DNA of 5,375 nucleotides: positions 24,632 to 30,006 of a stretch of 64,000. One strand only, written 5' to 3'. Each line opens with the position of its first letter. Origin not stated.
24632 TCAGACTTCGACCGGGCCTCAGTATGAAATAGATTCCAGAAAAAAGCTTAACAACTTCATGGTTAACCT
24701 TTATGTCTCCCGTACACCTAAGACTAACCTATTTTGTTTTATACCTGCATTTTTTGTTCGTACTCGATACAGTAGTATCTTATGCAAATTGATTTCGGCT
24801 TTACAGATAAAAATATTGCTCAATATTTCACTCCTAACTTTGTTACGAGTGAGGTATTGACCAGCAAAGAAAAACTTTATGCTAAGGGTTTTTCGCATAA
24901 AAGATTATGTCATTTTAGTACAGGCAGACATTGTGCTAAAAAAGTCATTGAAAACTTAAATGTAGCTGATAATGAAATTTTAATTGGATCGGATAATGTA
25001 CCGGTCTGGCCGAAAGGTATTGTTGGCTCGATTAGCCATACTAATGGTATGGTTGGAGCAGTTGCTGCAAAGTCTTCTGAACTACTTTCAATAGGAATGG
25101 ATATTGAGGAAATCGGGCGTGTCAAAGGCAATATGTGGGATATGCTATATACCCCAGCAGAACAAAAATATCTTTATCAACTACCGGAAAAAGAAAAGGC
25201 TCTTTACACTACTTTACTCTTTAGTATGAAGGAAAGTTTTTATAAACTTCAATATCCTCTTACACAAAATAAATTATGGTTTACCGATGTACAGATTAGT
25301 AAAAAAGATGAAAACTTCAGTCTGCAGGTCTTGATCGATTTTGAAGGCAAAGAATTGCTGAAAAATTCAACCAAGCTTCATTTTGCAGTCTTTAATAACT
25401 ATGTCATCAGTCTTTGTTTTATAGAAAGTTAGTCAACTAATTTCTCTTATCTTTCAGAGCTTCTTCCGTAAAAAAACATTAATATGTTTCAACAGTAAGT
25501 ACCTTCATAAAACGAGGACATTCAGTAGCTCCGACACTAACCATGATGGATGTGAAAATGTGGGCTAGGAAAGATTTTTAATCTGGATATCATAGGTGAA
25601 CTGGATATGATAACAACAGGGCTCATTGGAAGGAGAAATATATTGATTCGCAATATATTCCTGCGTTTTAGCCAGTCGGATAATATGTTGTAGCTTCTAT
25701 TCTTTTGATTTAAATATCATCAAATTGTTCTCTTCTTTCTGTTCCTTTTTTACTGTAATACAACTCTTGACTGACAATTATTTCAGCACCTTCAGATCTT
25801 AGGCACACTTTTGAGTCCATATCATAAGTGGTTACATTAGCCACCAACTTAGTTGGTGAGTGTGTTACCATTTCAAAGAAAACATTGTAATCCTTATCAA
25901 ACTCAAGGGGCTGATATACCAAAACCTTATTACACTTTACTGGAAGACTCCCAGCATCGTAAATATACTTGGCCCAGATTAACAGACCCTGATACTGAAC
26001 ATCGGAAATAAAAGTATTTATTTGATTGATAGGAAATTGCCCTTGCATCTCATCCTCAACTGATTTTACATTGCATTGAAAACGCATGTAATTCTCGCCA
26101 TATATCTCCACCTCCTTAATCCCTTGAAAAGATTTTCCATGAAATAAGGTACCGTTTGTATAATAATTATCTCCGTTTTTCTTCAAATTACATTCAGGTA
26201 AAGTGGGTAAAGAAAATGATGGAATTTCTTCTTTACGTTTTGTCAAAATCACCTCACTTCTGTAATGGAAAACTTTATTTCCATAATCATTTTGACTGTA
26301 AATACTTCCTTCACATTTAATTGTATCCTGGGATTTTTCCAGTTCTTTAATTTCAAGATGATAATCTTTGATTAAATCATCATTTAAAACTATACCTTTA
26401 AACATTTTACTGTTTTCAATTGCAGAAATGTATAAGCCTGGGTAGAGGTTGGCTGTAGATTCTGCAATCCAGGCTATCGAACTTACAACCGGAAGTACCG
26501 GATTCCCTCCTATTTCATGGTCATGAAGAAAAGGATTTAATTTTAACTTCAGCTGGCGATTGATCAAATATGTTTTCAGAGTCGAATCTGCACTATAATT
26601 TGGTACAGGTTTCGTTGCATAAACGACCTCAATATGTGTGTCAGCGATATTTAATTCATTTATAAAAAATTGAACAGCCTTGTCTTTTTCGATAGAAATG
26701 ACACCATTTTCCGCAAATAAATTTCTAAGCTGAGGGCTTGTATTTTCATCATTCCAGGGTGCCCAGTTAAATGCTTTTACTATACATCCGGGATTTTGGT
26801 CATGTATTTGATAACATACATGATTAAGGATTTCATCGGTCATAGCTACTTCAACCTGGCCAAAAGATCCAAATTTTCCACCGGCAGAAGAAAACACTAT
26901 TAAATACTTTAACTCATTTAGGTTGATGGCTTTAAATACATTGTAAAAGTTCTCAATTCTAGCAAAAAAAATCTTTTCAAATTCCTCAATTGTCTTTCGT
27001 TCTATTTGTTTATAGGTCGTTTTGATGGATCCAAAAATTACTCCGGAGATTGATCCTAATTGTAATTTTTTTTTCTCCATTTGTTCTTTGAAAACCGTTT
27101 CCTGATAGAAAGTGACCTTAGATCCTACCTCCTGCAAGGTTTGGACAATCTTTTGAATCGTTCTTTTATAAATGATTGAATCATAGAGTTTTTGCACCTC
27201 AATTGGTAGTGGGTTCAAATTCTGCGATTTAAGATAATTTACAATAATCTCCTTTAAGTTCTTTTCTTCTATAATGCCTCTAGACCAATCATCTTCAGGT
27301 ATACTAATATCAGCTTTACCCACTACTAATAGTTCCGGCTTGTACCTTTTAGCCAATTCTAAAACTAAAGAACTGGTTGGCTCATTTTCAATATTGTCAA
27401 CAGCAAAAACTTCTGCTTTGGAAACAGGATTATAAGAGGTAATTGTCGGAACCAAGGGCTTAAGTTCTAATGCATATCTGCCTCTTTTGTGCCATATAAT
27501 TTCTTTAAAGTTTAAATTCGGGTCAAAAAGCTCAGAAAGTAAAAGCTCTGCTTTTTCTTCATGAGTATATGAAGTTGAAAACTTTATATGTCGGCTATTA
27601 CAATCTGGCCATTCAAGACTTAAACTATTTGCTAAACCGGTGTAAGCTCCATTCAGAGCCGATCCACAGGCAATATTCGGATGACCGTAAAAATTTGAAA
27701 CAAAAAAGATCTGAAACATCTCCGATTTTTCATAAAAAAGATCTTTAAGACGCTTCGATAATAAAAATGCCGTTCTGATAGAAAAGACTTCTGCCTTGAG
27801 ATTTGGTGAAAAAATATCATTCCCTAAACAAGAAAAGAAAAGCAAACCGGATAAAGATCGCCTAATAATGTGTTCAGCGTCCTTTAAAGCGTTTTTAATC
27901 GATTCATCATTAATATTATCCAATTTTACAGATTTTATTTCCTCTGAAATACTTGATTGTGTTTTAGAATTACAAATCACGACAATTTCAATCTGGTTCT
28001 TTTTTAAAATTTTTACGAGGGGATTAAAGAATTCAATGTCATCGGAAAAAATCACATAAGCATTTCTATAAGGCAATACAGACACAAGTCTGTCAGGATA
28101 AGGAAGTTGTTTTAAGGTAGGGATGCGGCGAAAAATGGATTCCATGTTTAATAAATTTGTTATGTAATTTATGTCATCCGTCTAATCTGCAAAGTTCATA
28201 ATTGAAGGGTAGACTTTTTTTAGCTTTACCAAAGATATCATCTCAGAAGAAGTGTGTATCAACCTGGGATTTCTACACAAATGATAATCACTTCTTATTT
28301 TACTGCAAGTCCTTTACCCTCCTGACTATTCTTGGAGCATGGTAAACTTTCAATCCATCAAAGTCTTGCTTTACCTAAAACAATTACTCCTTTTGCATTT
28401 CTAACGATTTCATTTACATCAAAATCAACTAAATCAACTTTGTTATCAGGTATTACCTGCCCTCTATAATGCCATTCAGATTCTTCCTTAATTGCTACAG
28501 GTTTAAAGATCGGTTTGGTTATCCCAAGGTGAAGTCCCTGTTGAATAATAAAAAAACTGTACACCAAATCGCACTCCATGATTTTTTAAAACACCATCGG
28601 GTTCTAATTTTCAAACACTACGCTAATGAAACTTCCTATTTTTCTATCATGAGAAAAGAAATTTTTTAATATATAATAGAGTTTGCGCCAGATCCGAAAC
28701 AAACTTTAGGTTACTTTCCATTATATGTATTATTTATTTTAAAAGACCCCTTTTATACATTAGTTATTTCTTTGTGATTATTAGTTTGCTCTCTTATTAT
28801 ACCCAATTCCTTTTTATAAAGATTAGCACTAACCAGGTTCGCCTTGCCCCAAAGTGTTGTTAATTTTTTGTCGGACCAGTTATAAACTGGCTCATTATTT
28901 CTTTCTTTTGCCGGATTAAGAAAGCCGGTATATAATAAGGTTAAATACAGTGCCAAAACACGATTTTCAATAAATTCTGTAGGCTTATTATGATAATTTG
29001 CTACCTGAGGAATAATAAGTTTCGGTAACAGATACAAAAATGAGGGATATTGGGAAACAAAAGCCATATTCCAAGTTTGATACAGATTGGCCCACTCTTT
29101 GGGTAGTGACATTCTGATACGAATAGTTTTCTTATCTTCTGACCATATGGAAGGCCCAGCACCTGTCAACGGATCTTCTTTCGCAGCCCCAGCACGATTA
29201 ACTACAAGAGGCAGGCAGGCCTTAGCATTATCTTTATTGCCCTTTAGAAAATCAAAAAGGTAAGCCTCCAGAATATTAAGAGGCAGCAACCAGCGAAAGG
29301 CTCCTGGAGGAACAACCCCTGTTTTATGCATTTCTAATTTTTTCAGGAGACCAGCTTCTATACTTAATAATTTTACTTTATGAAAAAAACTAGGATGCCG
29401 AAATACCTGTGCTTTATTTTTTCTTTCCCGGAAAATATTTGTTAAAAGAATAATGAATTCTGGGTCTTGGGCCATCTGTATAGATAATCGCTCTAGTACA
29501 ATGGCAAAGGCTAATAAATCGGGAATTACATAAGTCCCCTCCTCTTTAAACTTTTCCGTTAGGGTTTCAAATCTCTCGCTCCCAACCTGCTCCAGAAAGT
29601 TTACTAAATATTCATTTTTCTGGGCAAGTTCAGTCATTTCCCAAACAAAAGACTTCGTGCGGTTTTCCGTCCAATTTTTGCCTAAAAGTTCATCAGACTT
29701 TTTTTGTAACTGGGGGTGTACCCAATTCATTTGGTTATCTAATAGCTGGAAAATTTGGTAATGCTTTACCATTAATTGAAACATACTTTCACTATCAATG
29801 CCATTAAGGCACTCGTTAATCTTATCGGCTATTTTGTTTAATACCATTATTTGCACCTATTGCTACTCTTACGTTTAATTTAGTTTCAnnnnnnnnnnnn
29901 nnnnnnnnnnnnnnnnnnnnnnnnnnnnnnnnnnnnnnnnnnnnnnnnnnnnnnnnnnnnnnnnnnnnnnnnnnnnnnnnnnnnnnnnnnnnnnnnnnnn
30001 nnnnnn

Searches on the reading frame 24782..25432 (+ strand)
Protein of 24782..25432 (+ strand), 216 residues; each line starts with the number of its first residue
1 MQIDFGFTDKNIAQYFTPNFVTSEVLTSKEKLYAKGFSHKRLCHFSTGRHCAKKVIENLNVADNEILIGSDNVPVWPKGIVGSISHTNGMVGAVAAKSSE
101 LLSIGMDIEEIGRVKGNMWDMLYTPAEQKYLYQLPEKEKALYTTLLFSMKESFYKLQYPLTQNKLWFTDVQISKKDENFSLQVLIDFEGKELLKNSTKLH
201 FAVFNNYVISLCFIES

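Call 8: search_protein_families(library=pfam, proteins=[window:24782-25432:+], max_evalue=0.001)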
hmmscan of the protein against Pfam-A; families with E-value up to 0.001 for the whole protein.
window:24782-25432:+ (216 aa): 2 families
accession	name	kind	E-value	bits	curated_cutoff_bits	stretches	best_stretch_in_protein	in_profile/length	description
PF17837.6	4PPT_N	-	1.2e-16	60.9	27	1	39-96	11-68/68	4'-phosphopantetheinyl transferase N-terminal domain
PF01648.25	ACPS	-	4.6e-14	52.8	25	1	103-212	1-111/111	4'-phosphopantetheinyl transferase superfamily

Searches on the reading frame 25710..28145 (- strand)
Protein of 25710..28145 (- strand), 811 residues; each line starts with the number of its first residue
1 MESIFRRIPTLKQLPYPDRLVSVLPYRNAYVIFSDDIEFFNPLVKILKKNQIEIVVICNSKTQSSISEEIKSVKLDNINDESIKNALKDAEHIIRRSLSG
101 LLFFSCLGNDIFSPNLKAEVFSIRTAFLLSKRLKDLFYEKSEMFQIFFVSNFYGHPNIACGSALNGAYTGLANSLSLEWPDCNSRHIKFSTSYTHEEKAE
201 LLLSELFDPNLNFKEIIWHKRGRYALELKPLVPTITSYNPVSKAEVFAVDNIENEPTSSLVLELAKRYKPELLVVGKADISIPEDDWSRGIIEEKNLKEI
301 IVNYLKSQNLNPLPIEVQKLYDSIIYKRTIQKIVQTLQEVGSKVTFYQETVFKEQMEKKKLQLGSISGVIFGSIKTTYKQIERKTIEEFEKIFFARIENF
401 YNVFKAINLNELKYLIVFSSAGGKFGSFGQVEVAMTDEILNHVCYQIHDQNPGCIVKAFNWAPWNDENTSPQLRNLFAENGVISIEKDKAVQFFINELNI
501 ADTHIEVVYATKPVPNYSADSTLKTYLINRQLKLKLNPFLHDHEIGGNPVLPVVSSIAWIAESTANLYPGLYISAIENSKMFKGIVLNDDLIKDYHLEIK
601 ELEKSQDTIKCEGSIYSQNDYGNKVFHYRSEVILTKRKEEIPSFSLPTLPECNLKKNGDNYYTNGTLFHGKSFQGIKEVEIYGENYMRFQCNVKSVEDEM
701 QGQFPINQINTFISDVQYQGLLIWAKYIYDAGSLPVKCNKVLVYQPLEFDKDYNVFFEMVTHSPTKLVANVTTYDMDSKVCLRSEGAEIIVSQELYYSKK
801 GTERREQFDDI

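Call 8: search_protein_families(library=pfam, proteins=[window:25710-28145:-], max_evalue=0.001)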
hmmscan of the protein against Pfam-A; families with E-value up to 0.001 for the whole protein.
window:25710-28145:- (811 aa): 3 families
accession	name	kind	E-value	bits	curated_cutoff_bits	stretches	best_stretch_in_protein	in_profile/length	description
PF08659.16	KR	-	2.2e-09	37.9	22.6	1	330-466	41-180/180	KR domain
PF14765.12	PS-DH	-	2.9e-08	33.9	23.7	1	649-788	10-155/166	Polyketide synthase dehydratase N-terminal domain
PF21089.3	PKS_DH_N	-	0.00028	21.2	27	1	524-603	14-92/103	Polyketide synthase dehydratase domain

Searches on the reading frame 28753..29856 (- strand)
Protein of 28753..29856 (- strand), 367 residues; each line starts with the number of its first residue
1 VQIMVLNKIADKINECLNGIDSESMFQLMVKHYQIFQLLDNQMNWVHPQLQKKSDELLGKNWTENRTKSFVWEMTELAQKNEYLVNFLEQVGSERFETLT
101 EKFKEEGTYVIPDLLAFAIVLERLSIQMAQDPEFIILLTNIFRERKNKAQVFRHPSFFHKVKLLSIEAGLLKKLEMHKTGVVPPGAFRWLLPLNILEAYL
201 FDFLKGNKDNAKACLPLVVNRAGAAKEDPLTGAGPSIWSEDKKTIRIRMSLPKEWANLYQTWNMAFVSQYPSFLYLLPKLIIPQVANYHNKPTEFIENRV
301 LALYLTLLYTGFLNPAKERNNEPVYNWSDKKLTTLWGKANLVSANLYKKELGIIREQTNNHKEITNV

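Call 8: search_protein_families(library=pfam, proteins=[window:28753-29856:-], max_evalue=0.001)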
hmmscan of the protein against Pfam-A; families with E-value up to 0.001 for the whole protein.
window:28753-29856:- (367 aa): 0 families

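Call 28: find_encoding_contigs(protein=window:28753-29856:-, flank=10000, max_places=4)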
Protein window:28753-29856:- (367 aa): 1 contig read that carries it; 1 place shown.
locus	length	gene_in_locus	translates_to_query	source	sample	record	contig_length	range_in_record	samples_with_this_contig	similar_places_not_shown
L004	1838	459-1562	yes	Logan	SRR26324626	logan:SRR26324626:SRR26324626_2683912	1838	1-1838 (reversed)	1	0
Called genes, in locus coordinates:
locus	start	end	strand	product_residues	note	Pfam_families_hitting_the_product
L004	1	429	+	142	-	?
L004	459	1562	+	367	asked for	-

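Call 50: search_protein_families(library=pfam, proteins=[window:28753-29856:-], max_evalue=5)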
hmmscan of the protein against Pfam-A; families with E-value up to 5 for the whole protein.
window:28753-29856:- (367 aa): 1 family
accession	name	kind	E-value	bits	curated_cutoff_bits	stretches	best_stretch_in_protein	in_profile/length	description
PF25481.1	Nucleoprot-TPR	-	0.47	11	27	1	37-58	18-39/80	Nucleoprotein TPR-like domain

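Call 51: search_solved_structures(query=window:28753-29856:-, max_evalue=10)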
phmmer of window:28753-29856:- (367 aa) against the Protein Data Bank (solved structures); distinct sequences matched with E-value up to 10: 1.
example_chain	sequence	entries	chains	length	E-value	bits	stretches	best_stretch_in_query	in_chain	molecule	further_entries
7msk_A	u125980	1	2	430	0.44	12.9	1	103-215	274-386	Glyco_trans_2-like domain-containing protein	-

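Call 72: predict_structure(protein=window:28753-29856:-)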
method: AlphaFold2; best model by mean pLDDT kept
length: 367 residues; sequences in the alignment: 1
mean_pLDDT: 34.0   pTM: 0.19
mean pLDDT of the five models: 34.0, 32.0, 31.8, 30.9, 30.5
residues with pLDDT >= 90: 0; 70-90: 0; 50-70: 0; < 50: 367
segments of 3 or more residues with pLDDT < 50: 1-367
pLDDT, mean of each block of 10 residues (from residue 1): 32 38 36 35 35 39 35 34 34 36 35 33 32 35 31 30 30 31 31 36 34 31 31 34 32 35 33 35 34 38 40 33 35 35 34 34 34
secondary structure, 60 per line:
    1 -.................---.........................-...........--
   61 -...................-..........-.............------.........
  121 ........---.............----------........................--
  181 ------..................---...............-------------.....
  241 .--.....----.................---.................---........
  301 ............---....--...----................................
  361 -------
elements in order: H2-18 H22-46 H48-58 H62-80 H82-91 H93-105 H112-128 H132-144 H155-178 H187-204 H208-222 E236-241 E244-248 H253-269 H273-289 H293-312 E316-319 E322-324 H329-360
